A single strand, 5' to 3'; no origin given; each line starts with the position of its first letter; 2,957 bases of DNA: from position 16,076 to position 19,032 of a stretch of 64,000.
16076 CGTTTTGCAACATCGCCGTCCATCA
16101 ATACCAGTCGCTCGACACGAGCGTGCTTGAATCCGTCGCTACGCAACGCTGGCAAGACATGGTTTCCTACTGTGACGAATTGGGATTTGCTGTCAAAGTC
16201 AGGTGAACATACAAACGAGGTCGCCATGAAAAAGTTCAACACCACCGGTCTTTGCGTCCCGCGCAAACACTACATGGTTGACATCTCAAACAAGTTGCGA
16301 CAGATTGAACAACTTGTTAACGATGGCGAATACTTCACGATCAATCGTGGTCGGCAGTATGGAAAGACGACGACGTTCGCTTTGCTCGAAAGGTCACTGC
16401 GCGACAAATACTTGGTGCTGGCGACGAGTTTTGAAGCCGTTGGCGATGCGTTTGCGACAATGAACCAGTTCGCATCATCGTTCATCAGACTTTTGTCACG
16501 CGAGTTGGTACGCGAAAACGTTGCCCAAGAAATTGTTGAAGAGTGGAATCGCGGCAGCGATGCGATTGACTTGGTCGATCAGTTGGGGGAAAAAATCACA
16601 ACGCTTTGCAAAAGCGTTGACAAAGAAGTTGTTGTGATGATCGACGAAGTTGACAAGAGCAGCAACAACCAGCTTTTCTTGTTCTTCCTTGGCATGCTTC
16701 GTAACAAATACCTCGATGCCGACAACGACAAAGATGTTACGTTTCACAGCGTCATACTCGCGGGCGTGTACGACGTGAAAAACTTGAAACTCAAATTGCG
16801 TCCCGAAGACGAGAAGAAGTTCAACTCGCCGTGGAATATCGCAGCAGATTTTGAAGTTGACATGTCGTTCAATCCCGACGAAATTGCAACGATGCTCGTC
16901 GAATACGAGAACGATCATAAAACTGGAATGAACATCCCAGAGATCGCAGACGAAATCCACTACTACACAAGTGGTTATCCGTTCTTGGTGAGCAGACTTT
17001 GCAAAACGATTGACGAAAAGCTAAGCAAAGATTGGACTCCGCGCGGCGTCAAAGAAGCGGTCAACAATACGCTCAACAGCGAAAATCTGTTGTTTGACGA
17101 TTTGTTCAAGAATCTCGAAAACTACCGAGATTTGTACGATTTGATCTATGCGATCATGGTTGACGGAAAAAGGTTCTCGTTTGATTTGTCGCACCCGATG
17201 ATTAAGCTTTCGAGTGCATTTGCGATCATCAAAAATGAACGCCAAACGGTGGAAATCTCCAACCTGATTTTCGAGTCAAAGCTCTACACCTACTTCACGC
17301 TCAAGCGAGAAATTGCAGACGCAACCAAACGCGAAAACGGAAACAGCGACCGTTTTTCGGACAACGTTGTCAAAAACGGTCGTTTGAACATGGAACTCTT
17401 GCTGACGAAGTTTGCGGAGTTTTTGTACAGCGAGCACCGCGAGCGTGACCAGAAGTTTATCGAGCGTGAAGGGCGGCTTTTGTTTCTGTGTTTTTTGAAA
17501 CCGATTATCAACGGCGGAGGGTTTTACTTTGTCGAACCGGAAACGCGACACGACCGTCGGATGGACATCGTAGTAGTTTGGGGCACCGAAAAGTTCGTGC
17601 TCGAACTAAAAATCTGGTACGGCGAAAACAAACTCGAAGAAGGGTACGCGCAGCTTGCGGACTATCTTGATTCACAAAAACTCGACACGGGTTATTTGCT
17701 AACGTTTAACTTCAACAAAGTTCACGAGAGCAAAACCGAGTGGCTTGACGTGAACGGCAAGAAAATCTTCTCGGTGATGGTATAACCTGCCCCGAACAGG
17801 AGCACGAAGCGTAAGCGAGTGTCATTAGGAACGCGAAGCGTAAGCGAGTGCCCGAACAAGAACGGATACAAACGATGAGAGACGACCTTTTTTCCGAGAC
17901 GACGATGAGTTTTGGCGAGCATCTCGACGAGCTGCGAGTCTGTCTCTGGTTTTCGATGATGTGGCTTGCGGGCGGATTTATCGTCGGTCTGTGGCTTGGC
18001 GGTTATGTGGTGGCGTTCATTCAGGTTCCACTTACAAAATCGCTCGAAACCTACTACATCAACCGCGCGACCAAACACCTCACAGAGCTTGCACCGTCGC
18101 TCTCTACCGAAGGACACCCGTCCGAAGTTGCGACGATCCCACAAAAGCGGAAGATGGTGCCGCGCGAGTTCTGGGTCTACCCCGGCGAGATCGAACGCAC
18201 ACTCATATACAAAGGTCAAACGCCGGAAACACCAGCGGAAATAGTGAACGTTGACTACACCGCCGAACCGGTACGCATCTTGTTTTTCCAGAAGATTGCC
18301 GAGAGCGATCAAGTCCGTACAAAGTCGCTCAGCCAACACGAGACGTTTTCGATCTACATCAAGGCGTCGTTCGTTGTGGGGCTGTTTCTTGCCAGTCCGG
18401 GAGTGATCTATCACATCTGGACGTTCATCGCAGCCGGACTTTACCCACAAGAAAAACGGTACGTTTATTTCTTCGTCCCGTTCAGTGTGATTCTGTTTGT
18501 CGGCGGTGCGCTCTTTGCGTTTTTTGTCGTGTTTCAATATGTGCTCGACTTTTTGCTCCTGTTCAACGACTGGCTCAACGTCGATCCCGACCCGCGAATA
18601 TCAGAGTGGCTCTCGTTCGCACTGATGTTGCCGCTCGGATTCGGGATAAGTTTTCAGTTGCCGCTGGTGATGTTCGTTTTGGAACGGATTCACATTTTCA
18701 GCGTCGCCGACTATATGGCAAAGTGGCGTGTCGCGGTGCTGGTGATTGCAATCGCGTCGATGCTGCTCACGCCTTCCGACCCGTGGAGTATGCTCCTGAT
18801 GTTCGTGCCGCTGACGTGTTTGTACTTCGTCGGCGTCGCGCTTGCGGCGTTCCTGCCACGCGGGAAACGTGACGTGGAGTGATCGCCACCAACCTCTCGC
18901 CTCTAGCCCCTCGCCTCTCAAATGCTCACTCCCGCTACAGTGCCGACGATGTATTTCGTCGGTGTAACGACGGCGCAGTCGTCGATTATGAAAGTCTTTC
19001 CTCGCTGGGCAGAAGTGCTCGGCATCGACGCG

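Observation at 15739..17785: Orphan HepT-like HEPN gene with catalytic Arg->Cys, paired with an AAA-ATPase/PD-(D/E)XK gene in a repeat-flanked cassette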

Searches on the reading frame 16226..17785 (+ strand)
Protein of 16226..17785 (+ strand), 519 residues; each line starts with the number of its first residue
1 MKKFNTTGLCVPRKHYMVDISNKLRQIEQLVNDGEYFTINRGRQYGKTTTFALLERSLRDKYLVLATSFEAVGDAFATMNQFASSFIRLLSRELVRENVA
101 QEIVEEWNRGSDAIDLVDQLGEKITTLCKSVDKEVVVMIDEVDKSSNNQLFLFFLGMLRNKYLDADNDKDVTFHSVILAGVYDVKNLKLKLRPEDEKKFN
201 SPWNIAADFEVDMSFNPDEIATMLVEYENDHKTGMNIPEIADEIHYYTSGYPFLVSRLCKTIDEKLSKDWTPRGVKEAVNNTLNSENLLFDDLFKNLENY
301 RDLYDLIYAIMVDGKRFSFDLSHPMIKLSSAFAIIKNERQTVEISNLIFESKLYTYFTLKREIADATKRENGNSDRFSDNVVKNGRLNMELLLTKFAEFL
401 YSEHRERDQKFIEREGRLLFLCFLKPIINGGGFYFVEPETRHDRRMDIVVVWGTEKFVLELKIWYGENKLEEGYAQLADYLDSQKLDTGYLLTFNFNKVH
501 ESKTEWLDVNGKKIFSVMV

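Call 7: search_protein_families(library=pfam, proteins=[window:16226-17785:+], max_evalue=0.01)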
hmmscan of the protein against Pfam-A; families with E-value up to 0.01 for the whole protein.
window:16226-17785:+ (519 aa): 4 families
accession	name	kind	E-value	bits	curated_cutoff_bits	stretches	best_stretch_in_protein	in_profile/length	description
PF09820.16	AAA-ATPase_like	-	6.3e-07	29.8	26.1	1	23-184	20-195/201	Predicted AAA-ATPase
PF13366.12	PDDEXK_3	-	0.00011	22.9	22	1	441-498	58-109/117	PD-(D/E)XK nuclease superfamily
PF13401.12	AAA_22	-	0.0034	18.2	27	0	45-171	16-116/130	AAA domain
PF24883.2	NPHP3_N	-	0.0065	17.1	24.8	0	43-158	31-149/164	Nephrocystin 3, N-terminal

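Call 8: search_protein_families(library=ncbifam, proteins=[window:16226-17785:+], max_evalue=0.01)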
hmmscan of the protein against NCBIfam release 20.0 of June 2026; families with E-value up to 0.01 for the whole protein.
window:16226-17785:+ (519 aa): 1 family
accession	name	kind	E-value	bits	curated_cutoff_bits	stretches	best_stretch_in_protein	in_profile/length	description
TIGR04256.1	GxxExxY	subfamily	0.003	17.9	35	1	441-500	57-111/116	GxxExxY protein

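Call 9: search_protein_families(library=padloc, proteins=[window:16226-17785:+], max_evalue=0.01)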
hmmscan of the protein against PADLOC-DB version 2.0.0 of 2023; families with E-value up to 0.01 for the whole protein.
window:16226-17785:+ (519 aa): 0 families

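Call 17: find_homologous_proteins(query=window:16226-17785:+)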
Query window:16226-17785:+ (519 aa): 8000 proteins with E <= 0.001 among 8000 candidates; the best 120 are listed.
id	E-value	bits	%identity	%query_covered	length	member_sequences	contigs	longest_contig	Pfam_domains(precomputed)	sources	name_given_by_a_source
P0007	0.0e+0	1168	100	100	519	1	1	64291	PF09820.17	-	-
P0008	7.9e-245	831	71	100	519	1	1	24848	PF14516.13,PF09820.17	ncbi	ncbi:MAG: AAA family ATPase [Thermoguttaceae bacterium]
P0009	7.0e-231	785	69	100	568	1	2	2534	PF13366.13,PF09820.17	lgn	-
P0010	6.8e-227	772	47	100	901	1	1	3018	PF13173.13,PF24883.3,PF13401.13,PF14516.13,PF13191.13,PF09820.17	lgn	-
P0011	9.0e-181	620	55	100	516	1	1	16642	PF13173.13,PF14516.13,PF09820.17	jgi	jgi:hypothetical protein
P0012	2.7e-177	609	54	100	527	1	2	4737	PF09820.17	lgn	-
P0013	1.6e-175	603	54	100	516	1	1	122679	PF09820.17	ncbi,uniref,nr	ncbi:GxxExxY protein [Herbivorax sp. ANBcel31]|uniref:AAA-like domain-containing protein n=1 Tax=Her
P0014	5.9e-175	601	53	100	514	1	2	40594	PF28130.1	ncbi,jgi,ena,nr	ncbi:MAG TPA: AAA family ATPase [Clostridiales bacterium]|nr:MAG: AAA family ATPase [Clostridiales b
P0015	1.3e-174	600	53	100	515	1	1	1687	PF14516.13,PF09820.17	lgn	-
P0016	4.2e-172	591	54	100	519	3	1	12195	PF13401.13,PF09820.17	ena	-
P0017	1.5e-171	590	52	100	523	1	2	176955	PF13366.13,PF14516.13,PF09820.17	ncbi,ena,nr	ncbi:MAG: AAA-like domain-containing protein [Peptococcaceae bacterium]|nr:AAA-like domain-containin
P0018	1.5e-171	590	53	100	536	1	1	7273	PF14516.13,PF09820.17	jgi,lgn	jgi:hypothetical protein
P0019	2.3e-171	589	52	100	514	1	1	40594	PF28130.1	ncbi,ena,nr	ncbi:MAG TPA: AAA family ATPase [Clostridiales bacterium]|nr:AAA family ATPase [Clostridiales bacter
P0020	2.3e-171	589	53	100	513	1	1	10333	PF14516.13,PF09820.17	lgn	-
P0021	3.4e-171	589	52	100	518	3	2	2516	PF14516.13,PF09820.17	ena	-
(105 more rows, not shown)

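Call 19: find_encoding_contigs(protein=P0008, flank=6000, max_places=3)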
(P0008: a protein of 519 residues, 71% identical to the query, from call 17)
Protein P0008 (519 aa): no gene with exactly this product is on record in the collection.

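Call 20: find_encoding_contigs(protein=P0009, flank=6000, max_places=3)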
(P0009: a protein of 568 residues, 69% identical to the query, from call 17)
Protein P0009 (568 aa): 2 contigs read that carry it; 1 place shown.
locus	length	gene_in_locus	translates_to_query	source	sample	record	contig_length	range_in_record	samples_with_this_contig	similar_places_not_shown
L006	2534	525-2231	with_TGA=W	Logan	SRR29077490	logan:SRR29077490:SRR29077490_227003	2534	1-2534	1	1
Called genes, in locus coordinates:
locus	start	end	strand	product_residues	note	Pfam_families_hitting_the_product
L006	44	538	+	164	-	PF01575:MaoC_dehydratas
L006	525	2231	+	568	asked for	PF09820:AAA-ATPase_like (faint), PF13366:PDDEXK_3 (faint)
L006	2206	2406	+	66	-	PF02348:CTP_transf_3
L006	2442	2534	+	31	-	?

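Call 21: find_encoding_contigs(protein=P0011, flank=6000, max_places=3)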
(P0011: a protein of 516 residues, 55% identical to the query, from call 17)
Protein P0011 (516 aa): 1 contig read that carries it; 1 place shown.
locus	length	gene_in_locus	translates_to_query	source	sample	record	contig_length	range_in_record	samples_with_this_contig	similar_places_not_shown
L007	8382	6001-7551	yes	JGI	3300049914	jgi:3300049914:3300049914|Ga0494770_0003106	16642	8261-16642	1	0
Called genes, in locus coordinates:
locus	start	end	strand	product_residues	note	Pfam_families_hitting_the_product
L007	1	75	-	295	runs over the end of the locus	PF03756:AfsA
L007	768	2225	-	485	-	-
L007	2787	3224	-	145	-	-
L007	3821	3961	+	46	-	-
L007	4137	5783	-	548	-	PF00795:CN_hydrolase, PF02540:NAD_synthase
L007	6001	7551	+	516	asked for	PF13173:AAA_14 (faint), PF14516:AAA_35, PF09820:AAA-ATPase_like (weak)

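Call 26: find_related_loci(query=A2, collection=genome_contigs, flank=3000)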
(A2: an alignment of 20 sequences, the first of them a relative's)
Query A2 (519 aa) in genome_contigs; peptide patterns used: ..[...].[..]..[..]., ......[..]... (x = any residue, [..] = any of these).
600 stretches matched a pattern (row limit reached: there are more); 577 encode a relative of the query (tblastn E <= 1e-3); the best 80 are kept; 80 distinct loci.
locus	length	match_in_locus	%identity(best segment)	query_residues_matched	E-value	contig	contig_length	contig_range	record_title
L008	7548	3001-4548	54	1-519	0e+0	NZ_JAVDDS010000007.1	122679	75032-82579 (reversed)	Herbivorax sp. ANBcel31 7, whole genome shotgun sequence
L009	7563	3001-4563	51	1-519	6e-170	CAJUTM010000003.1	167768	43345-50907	MAG TPA_asm: uncultured Eubacterium sp. isolate MGBC165605 genome assembly, contig: MGBC165605.3, whole genome shotgun s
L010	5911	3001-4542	51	2-519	9e-170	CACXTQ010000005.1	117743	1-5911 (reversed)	MAG: uncultured Bacteroidales bacterium isolate RUG11585 genome assembly, contig: RUG11585_asm_5, whole genome shotgun s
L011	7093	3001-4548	50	2-519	6e-169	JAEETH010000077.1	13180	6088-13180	MAG: Bacteroidales bacterium isolate Tb.RUG.400 NODE_20363_length_13180_cov_8.460814, whole genome shotgun sequence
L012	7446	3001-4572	50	1-519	9e-169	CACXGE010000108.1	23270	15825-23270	MAG: uncultured Lachnospiraceae bacterium isolate RUG11237 genome assembly, contig: RUG11237_asm_108, whole genome shotg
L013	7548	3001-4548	52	2-519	1e-168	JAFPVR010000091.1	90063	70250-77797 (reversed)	MAG: Bacteroidales bacterium isolate RGIG1517 Goat_Abomasum-3__c547536, whole genome shotgun sequence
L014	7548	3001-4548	52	2-519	4e-168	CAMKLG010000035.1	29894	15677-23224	MAG: uncultured Bacteroidales bacterium isolate SRR12081296_bin.81_metaWRAP_v1.3_MAG genome assembly, contig: ERZ1228977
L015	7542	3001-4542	50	2-519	2e-167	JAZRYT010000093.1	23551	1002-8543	MAG: Bacteroidales bacterium isolate T1900044949_TA20190002.MAGScoT_cleanbin_000038 SGB_3547_k141_1114953, whole genome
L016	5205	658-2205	51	1-519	2e-167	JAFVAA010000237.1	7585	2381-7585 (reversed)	MAG: Lachnospiraceae bacterium isolate RGIG4981 Roe_deer_Rumen-5__c138556, whole genome shotgun sequence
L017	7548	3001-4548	50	2-519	5e-167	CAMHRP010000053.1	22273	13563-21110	MAG: uncultured Bacteroidales bacterium isolate SRR11784290_bin.31_metaWRAP_v1.3_MAG genome assembly, contig: ERZ1220273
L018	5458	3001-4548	52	2-519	1e-167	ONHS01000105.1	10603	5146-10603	uncultured Bacteroidales bacterium isolate RUG312 genome assembly, contig: scaffold_5992, whole genome shotgun sequence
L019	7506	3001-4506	51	1-502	2e-165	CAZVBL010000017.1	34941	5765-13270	MAG TPA_asm: uncultured Zhenpiania sp. isolate SRP222994_co1_25 genome assembly, contig: NODE_2193_length_34941_cov_8.47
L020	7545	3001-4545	50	1-519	3e-164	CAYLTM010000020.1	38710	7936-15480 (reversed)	MAG TPA_asm: uncultured Leptospirales bacterium isolate binchicken_co113_256 genome assembly, contig: NODE_1140_length_3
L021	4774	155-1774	48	1-519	4e-165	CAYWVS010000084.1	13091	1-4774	MAG TPA_asm: uncultured Anaerovorax sp. isolate SRP242652_co1_53 genome assembly, contig: NODE_4100_length_13091_cov_12.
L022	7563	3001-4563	50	1-519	4e-164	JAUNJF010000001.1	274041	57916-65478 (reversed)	MAG: Eubacteriales bacterium isolate S2A_St_11 NODE_6_length_274041_cov_27.871004, whole genome shotgun sequence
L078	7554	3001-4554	47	2-519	9e-144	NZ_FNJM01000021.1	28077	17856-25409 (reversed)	Clostridium gasigenes strain DSM 12272, whole genome shotgun sequence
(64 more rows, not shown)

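Call 43: search_protein_families(library=pfam, proteins=[L078:1863-2342:+], max_evalue=0.1)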
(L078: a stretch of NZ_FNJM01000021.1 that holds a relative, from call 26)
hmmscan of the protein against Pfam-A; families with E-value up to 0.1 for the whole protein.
L078:1863-2342:+ (160 aa): 2 families
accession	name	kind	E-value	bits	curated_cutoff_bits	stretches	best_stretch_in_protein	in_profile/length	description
PF18735.6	HEPN_RiboL-PSP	-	3.9e-05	24.1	28.4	1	39-147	92-191/191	RiboL-PSP-HEPN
PF01934.22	HepT-like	-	0.00012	22.2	23.5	1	77-144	54-119/120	Ribonuclease HepT-like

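Call 47: search_solved_structures(query=A2, max_evalue=1)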
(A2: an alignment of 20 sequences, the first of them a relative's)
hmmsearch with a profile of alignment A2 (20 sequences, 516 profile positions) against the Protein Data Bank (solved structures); distinct sequences matched with E-value up to 1: 4.
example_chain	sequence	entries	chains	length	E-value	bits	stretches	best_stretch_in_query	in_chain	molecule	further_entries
6nz1_A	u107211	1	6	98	0.2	13.5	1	262-317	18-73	Design construct XXA_GVDQ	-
2orm_A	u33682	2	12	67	0.25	13.2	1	111-145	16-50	Probable tautomerase HP0924 | Probable tautomerase HP_0924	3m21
6nyi_A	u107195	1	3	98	0.27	13.1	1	262-313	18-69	Design construct XXA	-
6y09_C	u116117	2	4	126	0.58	12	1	51-144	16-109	Autophagy-related protein 16-1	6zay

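Call 58: predict_structure(alignment_id=A4)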
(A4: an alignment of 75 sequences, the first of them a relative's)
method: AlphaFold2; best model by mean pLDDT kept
length: 519 residues; sequences in the alignment: 75
mean_pLDDT: 84.7   pTM: 0.65
mean pLDDT of the five models: 84.7, 84.1, 83.7, 83.6, 81.7
residues with pLDDT >= 90: 258; 70-90: 188; 50-70: 57; < 50: 16
segments of 3 or more residues with pLDDT < 50: 196-199, 370-378
pLDDT, mean of each block of 10 residues (from residue 1): 85 91 93 89 65 91 91 80 92 95 95 91 96 94 69 89 92 91 55 50 75 91 96 96 96 93 96 97 87 85 92 92 85 87 94 91 66 46 81 84 58 71 82 84 79 90 84 90 92 77 84 91
secondary structure, 60 per line:
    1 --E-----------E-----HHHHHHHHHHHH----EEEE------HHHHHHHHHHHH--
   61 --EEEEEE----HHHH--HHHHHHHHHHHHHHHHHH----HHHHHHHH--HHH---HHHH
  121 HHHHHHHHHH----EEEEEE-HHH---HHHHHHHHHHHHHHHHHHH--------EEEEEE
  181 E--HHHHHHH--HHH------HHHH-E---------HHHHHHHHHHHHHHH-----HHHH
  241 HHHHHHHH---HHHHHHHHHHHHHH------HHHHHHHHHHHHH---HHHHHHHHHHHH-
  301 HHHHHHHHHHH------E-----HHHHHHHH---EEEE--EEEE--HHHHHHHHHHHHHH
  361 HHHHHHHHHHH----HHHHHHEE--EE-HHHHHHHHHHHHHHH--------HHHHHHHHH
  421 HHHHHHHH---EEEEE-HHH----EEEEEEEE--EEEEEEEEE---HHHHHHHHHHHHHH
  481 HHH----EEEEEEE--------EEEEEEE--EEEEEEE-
elements in order: H21-32 E37-40 H47-58 E63-68 H73-76 H79-96 H101-108 H117-130 E135-140 H148-166 E175-181 H184-190 H202-205 H217-231 H237-248 H252-265 H272-284 H288-299 H301-311 H324-331 E335-338 E341-344 H347-371 H376-381 H389-403 H412-428 E432-436 E445-452 E455-463 H467-483 E488-494 E503-509 E512-518

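Call 62: fold_search(model_id=the predicted structure, library=pdb)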
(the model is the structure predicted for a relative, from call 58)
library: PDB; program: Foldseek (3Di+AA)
matches with E <= 10: 861; with E <= 0.001: 13
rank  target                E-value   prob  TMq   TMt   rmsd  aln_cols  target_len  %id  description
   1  2fna_A                1.9e-07  1.00  0.43  0.59   6.9       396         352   13  Crystal structure of an archaeal aaa+ atpase (sso1545) from sulfolobus solfataricus p2 at 2.00 A resolution (released 2006-02-07)
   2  2qen                  2.2e-07  1.00  0.45  0.62   6.3       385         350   14  The walker-type atpase paby2304 of pyrococcus abyssi (released 2008-07-01)
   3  1w5s_B                7.3e-06  1.00  0.32  0.39  10.8       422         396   14  Structure of the Aeropyrum Pernix ORC2 protein (ADP form) (released 2004-10-05)
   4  8dgc_B                1.3e-05  1.00  0.36  0.12  15.6       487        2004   10  Avs3 bound to phage PhiV-1 terminase (released 2022-08-03)
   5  1w5t_C                4.5e-05  1.00  0.30  0.38  14.9       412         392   12  Structure of the Aeropyrum Pernix ORC2 protein (ADPNP-ADP complexes) (released 2004-10-05)
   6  8bob_C                6.6e-05  1.00  0.33  0.41  20.5       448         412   12  Structural basis for negative regulation of the maltose system (released 2023-10-18)
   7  2qby_A                7.4e-05  1.00  0.28  0.37  11.5       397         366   14  Crystal structure of a heterodimer of Cdc6/Orc1 initiators bound to origin DNA (from S. solfataricus) (released 2007-09-11)
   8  7pbl_A                1.4e-04  1.00  0.23  0.33  11.6       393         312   11  RuvAB branch migration motor complexed to the Holliday junction - RuvB AAA+ state s1 [t2 dataset] (released 2022-09-14)
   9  7pbl_C                1.5e-04  1.00  0.24  0.35  11.1       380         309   11  RuvAB branch migration motor complexed to the Holliday junction - RuvB AAA+ state s1 [t2 dataset] (released 2022-09-14)
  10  5txv_A                2.0e-04  1.00  0.22  0.31  12.5       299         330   16  HslU P21 cell with 4 hexamers (released 2017-03-01)
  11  4d81                  5.1e-04  1.00  0.28  0.48   7.9       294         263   14  Metallosphera sedula Vps4 crystal structure (released 2015-11-25)
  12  4d82_A                5.4e-04  1.00  0.26  0.43   8.7       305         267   14  Metallosphera sedula Vps4 crystal structure (released 2015-11-25)
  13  7tjf_E                6.3e-04  1.00  0.28  0.32   8.2       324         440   12  S. cerevisiae ORC bound to 84 bp ARS1 DNA (released 2023-01-18)
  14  4d82_C                1.6e-03  1.00  0.26  0.44   8.0       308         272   13  Metallosphera sedula Vps4 crystal structure (released 2015-11-25)
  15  4lgm                  1.7e-03  1.00  0.26  0.46   8.4       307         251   13  Crystal Structure of Sulfolobus solfataricus Vps4 (released 2013-11-06)
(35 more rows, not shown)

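Call 63: search_protein_families(library=pfam, alignment_id=A5, max_evalue=0.001)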
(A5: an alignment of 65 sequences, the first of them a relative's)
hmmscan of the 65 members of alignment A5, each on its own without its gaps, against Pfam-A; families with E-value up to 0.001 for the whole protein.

A. member 1, L008:2319-2813:- (165 aa): 0 families

B. families by the number of members that match (of 65 scanned): 136 families (the first 25 are shown)
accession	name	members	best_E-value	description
PF09820.16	AAA-ATPase_like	3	4.9e-45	Predicted AAA-ATPase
PF00072.30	Response_reg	3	5.7e-28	Response regulator receiver domain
PF00205.28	TPP_enzyme_M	2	1.1e-41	Thiamine pyrophosphate enzyme, central domain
PF00005.33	ABC_tran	2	3.2e-33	ABC transporter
PF00270.35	DEAD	2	1.9e-27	DEAD/DEAH box helicase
PF00271.37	Helicase_C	2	5.8e-25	Helicase conserved C-terminal domain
PF08011.17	PDDEXK_9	2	6.3e-18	PD-(D/E)XK nuclease superfamily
PF02463.25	SMC_N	2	9.6e-09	RecF/RecN/SMC N terminal domain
PF12146.15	Hydrolase_4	2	2e-08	Serine aminopeptidase, S33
PF13401.12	AAA_22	2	2.2e-06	AAA domain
PF13191.12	AAA_16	2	5.5e-06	AAA ATPase domain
PF01443.25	Viral_helicase1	2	4.3e-05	Viral superfamily 1 RNA helicase core domain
PF08279.18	HTH_11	2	0.00044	HTH domain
PF01235.23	Na_Ala_symp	1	3e-126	Sodium:alanine symporter family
PF03255.19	ACCA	1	2.4e-124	Acetyl co-enzyme A carboxylase carboxyltransferase-like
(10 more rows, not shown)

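Call 66: find_related_loci(query=P0007, collection=metagenome_contigs, flank=2500)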
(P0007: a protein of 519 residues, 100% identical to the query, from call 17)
Query P0007 (519 aa) in metagenome_contigs; peptide patterns used: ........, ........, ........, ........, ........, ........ (x = any residue, [..] = any of these).
156 stretches matched a pattern; 36 encode a relative of the query (tblastn E <= 1e-3); 36 distinct loci.
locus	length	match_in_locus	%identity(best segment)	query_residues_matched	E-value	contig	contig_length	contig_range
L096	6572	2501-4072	48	1-519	2e-153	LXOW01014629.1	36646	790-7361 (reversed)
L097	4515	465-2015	44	1-519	2e-145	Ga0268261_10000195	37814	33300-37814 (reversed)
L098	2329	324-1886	47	1-519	2e-154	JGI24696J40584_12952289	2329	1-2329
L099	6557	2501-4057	45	1-519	2e-144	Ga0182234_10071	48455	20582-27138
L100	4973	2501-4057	44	1-519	5e-143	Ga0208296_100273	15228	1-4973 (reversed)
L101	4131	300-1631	50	1-449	8e-136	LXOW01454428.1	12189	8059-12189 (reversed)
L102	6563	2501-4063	42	1-519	1e-128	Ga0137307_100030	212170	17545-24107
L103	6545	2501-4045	43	1-514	3e-127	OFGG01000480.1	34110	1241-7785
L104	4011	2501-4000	44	1-498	2e-126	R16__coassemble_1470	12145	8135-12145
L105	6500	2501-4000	42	1-498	2e-126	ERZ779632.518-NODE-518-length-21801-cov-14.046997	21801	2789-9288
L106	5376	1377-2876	42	1-498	2e-126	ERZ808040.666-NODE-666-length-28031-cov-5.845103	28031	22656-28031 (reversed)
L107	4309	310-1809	43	1-498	4e-126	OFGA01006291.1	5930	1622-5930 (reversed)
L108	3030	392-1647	50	1-519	6e-131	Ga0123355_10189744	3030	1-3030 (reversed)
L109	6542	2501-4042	42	1-513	6e-126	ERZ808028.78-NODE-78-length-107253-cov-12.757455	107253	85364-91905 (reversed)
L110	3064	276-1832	40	1-519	2e-121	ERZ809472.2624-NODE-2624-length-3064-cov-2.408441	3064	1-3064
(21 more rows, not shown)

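Call 76: search_protein_families(library=phrogs, proteins=[window:16226-17785:+], max_evalue=0.001)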
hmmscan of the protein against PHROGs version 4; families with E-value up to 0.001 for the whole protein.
window:16226-17785:+ (519 aa): 0 families

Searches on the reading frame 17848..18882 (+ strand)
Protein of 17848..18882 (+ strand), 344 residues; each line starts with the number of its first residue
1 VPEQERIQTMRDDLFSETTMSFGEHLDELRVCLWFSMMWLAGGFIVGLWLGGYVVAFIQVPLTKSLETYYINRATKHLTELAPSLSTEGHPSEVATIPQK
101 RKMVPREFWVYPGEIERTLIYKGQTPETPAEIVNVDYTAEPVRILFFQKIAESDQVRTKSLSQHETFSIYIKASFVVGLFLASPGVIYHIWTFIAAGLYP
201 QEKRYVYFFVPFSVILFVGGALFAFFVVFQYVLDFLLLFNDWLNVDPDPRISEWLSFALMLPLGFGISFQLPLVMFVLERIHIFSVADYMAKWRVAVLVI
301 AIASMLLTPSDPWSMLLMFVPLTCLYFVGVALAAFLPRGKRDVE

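Call 7: search_protein_families(library=pfam, proteins=[window:17848-18882:+], max_evalue=0.01)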
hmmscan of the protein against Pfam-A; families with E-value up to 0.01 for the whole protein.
window:17848-18882:+ (344 aa): 1 family
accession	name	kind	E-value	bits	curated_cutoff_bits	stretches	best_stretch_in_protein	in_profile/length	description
PF00902.23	TatC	-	2.5e-54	184.7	25.1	1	24-321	1-208/208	Sec-independent protein translocase protein (TatC)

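Call 68: find_related_loci(query=window:17848-18882:+, collection=genome_contigs, flank=5000)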
Query window:17848-18882:+ (344 aa) in genome_contigs; peptide patterns used: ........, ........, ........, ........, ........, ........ (x = any residue, [..] = any of these).
86 stretches matched a pattern; 1 encode a relative of the query (tblastn E <= 1e-3); 1 distinct loci.
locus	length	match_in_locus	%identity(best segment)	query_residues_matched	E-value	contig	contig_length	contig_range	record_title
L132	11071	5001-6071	49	9-340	1e-98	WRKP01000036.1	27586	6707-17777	MAG: Planctomycetaceae bacterium isolate Th196P3bin110 Ga0099364_10002799, whole genome shotgun sequence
